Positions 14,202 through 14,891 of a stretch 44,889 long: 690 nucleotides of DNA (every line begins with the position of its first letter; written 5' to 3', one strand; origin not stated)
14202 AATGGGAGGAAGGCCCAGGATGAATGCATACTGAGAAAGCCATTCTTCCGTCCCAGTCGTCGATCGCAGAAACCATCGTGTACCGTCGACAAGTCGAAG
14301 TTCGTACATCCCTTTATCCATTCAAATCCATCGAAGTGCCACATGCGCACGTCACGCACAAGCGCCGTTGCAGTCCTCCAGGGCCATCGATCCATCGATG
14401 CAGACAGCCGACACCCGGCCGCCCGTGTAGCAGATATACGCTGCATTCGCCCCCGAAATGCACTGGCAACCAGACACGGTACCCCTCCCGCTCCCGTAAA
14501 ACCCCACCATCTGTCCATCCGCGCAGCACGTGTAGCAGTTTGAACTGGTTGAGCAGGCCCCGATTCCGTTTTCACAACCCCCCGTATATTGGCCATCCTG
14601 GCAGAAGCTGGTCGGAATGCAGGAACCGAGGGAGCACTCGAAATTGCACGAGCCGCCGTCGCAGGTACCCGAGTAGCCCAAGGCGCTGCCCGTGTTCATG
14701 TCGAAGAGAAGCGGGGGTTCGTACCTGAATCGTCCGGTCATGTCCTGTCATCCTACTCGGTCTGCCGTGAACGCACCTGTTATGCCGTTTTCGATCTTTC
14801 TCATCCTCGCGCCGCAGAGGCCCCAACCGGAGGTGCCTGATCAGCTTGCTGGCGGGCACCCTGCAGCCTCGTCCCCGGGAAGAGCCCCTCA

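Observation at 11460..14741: Three paralogous, unusually long Cys/Gly-rich precursor candidates with a conserved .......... leader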

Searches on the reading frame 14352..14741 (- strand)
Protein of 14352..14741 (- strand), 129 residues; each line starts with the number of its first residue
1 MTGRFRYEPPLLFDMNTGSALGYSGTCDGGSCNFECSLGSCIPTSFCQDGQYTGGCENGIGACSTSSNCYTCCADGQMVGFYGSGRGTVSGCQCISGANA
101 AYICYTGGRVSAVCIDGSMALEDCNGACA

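Call 4: search_protein_families(library=ncbifam, proteins=[window:14352-14741:-], max_evalue=0.01)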
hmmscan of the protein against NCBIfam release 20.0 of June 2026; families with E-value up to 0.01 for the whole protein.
window:14352-14741:- (129 aa): 0 families

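Call 9: find_homologous_proteins(query=A1, max_evalue=0.01)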
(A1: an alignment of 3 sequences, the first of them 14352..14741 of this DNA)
Query A1 (3 sequences) (129 aa, profile of the alignment): 22 proteins with E <= 0.01 among 141 candidates.
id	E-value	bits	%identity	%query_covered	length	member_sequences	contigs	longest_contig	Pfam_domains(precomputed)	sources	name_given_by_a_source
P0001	3.5e-45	172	38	93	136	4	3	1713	-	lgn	-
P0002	4.3e-45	171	81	100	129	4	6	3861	-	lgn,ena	-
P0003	7.5e-45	170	81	100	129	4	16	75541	-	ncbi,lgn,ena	-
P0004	1.0e-40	157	74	100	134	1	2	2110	-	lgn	-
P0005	7.8e-40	154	39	91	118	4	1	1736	-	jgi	-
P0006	7.3e-38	148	67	100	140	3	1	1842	-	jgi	jgi:hypothetical protein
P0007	7.1e-37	145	36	98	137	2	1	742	-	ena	-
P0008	1.1e-35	141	42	88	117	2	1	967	-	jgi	jgi:hypothetical protein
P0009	1.8e-35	140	34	98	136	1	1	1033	-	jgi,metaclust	metaclust:\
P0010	1.8e-31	127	39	93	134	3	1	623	-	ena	-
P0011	3.6e-26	110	37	89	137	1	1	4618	-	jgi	jgi:hypothetical protein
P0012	1.9e-25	108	37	97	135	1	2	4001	-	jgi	jgi:hypothetical protein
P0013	9.7e-22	96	34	93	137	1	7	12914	-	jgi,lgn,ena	jgi:hypothetical protein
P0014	1.9e-21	95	36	97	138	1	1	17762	-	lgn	-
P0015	3.6e-21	94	33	93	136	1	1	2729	-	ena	-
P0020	1.9e-17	82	32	97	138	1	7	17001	-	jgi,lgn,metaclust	jgi:hypothetical protein|metaclust:\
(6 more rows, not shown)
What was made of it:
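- Checked: A profile of the three finds 22 clusters among 5.8 billion proteins, with E-values down to 3.5e-45 (call 9).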

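Call 12: find_encoding_contigs(protein=P0014, flank=10000, max_places=2)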
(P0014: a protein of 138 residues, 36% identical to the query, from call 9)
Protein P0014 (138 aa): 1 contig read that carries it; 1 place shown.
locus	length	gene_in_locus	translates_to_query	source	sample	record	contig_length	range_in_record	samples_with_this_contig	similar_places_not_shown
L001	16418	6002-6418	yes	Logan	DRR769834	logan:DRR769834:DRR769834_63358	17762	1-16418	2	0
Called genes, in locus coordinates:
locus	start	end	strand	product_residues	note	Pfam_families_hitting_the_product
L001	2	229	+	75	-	?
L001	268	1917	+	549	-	PF04055:Radical_SAM, PF04459:DUF512 (faint)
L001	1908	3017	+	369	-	PF04055:Radical_SAM, PF13353:Fer4_12 (weak), PF13186:SPASM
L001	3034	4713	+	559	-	-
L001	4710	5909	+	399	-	PF04055:Radical_SAM, PF13186:SPASM (weak)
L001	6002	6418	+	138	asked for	-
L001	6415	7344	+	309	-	PF27840:ScmC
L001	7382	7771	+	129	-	-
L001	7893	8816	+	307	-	PF27840:ScmC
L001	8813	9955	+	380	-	PF04055:Radical_SAM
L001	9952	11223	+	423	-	PF08241:Methyltransf_11, PF13649:Methyltransf_25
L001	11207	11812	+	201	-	-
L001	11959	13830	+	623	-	PF13748:ABC_membrane_3 (faint), PF00664:ABC_membrane, PF00005:ABC_tran, PF13304:AAA_21 (faint)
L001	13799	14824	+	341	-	PF00535:Glycos_transf_2, PF10111:Glyco_tranf_2_2, PF13641:Glyco_tranf_2_3, PF13632:Glyco_trans_2_3 (weak)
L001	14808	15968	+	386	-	PF14907:NTP_transf_5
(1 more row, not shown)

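Call 13: find_encoding_contigs(protein=P0020, flank=10000, max_places=2)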
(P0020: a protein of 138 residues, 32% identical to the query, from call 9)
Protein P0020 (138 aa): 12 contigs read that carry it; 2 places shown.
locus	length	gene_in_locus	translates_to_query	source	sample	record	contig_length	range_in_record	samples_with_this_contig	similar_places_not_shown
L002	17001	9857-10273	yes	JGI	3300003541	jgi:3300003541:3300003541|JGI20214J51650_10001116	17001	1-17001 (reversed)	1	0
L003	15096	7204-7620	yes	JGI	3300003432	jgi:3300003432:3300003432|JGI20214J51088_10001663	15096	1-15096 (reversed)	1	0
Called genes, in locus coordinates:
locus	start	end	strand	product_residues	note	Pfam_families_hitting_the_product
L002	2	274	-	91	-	PF05187:Fer4_ETF_QO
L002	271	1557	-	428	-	-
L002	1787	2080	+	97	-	PF05402:PqqD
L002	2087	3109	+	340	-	PF04055:Radical_SAM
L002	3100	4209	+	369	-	PF04055:Radical_SAM, PF13353:Fer4_12 (weak), PF13186:SPASM (weak)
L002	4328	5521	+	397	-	PF04055:Radical_SAM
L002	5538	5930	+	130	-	-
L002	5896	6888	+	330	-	PF27840:ScmC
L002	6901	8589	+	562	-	-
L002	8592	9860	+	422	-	PF04055:Radical_SAM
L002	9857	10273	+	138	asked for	-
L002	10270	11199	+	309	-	PF27840:ScmC, PF07475:Hpr_kinase_C (faint)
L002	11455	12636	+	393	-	-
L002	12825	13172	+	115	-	-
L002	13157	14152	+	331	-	PF27840:ScmC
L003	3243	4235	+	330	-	PF27840:ScmC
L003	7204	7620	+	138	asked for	-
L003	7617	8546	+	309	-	PF27840:ScmC, PF07475:Hpr_kinase_C (faint)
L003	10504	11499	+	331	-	PF27840:ScmC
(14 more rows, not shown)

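Call 14: find_encoding_contigs(protein=P0013, flank=10000, max_places=2)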
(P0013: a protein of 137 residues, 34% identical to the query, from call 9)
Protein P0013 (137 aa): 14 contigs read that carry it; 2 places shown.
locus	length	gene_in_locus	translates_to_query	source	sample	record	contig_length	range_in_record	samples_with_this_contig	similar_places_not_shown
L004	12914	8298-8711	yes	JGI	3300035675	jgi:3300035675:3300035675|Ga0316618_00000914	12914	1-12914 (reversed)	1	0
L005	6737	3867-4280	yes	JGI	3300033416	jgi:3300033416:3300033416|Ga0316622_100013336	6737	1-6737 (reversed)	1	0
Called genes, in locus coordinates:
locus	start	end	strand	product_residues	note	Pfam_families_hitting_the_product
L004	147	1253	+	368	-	PF04055:Radical_SAM, PF13353:Fer4_12, PF13186:SPASM (weak)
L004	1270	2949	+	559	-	-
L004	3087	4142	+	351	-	PF04055:Radical_SAM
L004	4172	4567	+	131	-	-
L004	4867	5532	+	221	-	PF27840:ScmC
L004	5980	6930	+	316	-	PF27840:ScmC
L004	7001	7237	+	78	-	-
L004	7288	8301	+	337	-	PF27840:ScmC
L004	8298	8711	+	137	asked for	-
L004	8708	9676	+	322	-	PF27840:ScmC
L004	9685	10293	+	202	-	PF00717:Peptidase_S24 (weak)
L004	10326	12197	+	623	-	PF00664:ABC_membrane, PF00005:ABC_tran, PF13304:AAA_21 (faint)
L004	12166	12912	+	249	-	?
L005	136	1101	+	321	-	PF27840:ScmC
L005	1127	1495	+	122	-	-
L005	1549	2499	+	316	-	PF27840:ScmC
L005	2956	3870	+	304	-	PF27840:ScmC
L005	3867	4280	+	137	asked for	-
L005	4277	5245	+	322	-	PF27840:ScmC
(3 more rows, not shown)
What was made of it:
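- In metagenome contigs every homologue lies directly upstream of a PF27840:ScmC gene (calls 12-14).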

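Call 15: search_protein_families(library=pfam, proteins=[window:14352-14741:-], max_evalue=0.1)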
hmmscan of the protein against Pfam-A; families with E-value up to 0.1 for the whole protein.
window:14352-14741:- (129 aa): 1 family
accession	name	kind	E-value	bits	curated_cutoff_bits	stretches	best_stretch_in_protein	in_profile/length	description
PF25241.1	LDLRAD1_C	-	0.061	13.4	29.2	1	40-51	19-30/40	LDLRAD1-like, C-terminal domain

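Call 24: search_protein_representatives(alignment_id=A2)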
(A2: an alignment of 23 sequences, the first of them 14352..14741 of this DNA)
Query: 23 sequences, 132 profile positions. Proteins with E-value up to 0.001 (for the whole library): 55; up to 1e-10: 25; up to 1e-30: 3. The best 55 are listed.
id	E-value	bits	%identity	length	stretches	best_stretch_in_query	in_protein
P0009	5.8e-45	169.0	-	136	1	1-131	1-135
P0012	5.5e-43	162.6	-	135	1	1-131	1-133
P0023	6.4e-32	126.8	-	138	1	1-131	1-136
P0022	2.6e-27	111.8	-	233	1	1-86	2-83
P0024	6.9e-24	100.8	-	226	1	15-125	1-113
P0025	6.3e-22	94.4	-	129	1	1-118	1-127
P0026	2.7e-20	89.1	-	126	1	1-116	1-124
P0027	7.0e-20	87.8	-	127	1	1-115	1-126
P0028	7.1e-20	87.8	-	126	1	1-116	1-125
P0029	2.0e-19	86.4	-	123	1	1-112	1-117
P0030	2.4e-17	79.6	-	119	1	3-111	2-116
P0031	1.0e-16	77.6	-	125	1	2-110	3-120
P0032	1.3e-15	74.0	-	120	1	2-110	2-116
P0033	1.7e-15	73.6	-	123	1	1-114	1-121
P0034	2.0e-15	73.4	-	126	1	3-115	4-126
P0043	6.5e-11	58.8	-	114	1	1-113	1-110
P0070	1.6e-04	38.1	-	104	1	4-108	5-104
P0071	5.2e-04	36.4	-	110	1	2-100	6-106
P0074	8.2e-04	35.8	-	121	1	2-112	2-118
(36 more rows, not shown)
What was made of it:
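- Checked: A profile of 23 members finds 55 representative clusters among 1.84 billion proteins (call 24).
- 22 homologue clusters (call 9) and 55 representative clusters (call 24).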

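Call 28: search_protein_families(library=ncbifam, proteins=[P0070, P0071, P0074, P0043, P0029], max_evalue=1)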
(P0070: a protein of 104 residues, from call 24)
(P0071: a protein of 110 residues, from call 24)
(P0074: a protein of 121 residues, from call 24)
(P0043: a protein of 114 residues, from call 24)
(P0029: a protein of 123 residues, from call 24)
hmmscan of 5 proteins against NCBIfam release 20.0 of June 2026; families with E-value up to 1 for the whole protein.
P0070 (104 aa): 1 family
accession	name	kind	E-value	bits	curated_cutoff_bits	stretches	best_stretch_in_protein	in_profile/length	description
TIGR04252.1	SCM_precur_ScmA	equivalog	0.00019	21.6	35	2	8-57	1-49/49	SynChlorMet cassette protein ScmA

P0071 (110 aa): 1 family
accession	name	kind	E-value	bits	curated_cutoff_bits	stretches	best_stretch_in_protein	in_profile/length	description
TIGR04252.1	SCM_precur_ScmA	equivalog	0.82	9.9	35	1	32-67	13-49/49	SynChlorMet cassette protein ScmA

P0074 (121 aa): 0 families

P0043 (114 aa): 2 families
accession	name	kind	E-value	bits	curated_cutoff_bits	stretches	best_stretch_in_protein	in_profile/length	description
TIGR04252.1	SCM_precur_ScmA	equivalog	0.00037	20.6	35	1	7-48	1-44/49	SynChlorMet cassette protein ScmA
NF000469.2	CAR_gen_B3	exception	0.076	12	500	1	45-96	180-232/311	CAR family subclass B3 metallo-beta-lactamase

P0029 (123 aa): 0 families

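Call 31: search_protein_families(library=ncbifam, alignment_id=A4, max_evalue=0.1)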
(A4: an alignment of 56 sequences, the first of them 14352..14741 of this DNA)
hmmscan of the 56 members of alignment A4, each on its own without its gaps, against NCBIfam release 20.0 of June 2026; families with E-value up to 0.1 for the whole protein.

A. member 1, window:14352-14741:- (129 aa): 0 families

B. families by the number of members that match (of 56 scanned): 3 families
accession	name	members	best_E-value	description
TIGR04252.1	SCM_precur_ScmA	11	1.3e-06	SynChlorMet cassette protein ScmA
NF033521.1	lasso_leader_L3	1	0.023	lasso RiPP family leader peptide-containing protein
NF041037.1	microcin_B17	1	0.047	microcin B17 family TOMM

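Call 43: predict_structure(alignment_id=A2)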
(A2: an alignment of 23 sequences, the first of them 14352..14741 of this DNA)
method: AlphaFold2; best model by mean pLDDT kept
length: 129 residues; sequences in the alignment: 23
mean_pLDDT: 38.6   pTM: 0.24
mean pLDDT of the five models: 38.6, 35.2, 34.6, 34.5, 32.5
residues with pLDDT >= 90: 0; 70-90: 0; 50-70: 13; < 50: 116
segments of 3 or more residues with pLDDT < 50: 13-112, 115-129
pLDDT, mean of each block of 10 residues (from residue 1): 58 43 35 33 36 34 32 32 34 40 42 47 35
secondary structure, 60 per line:
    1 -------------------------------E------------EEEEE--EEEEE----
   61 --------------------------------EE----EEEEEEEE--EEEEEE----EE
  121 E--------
elements in order: E45-49 E52-56 E99-106 E109-114 E119-121
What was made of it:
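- AlphaFold2 finds no fold (call 43).
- Tried and rejected: It is uninformative, so no fold search was run on it (call 43).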

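Call 53: search_protein_families(library=ncbifam, proteins=[window:14352-14741:-], max_evalue=10)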
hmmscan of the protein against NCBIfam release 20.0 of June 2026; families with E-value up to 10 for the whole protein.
window:14352-14741:- (129 aa): 0 families
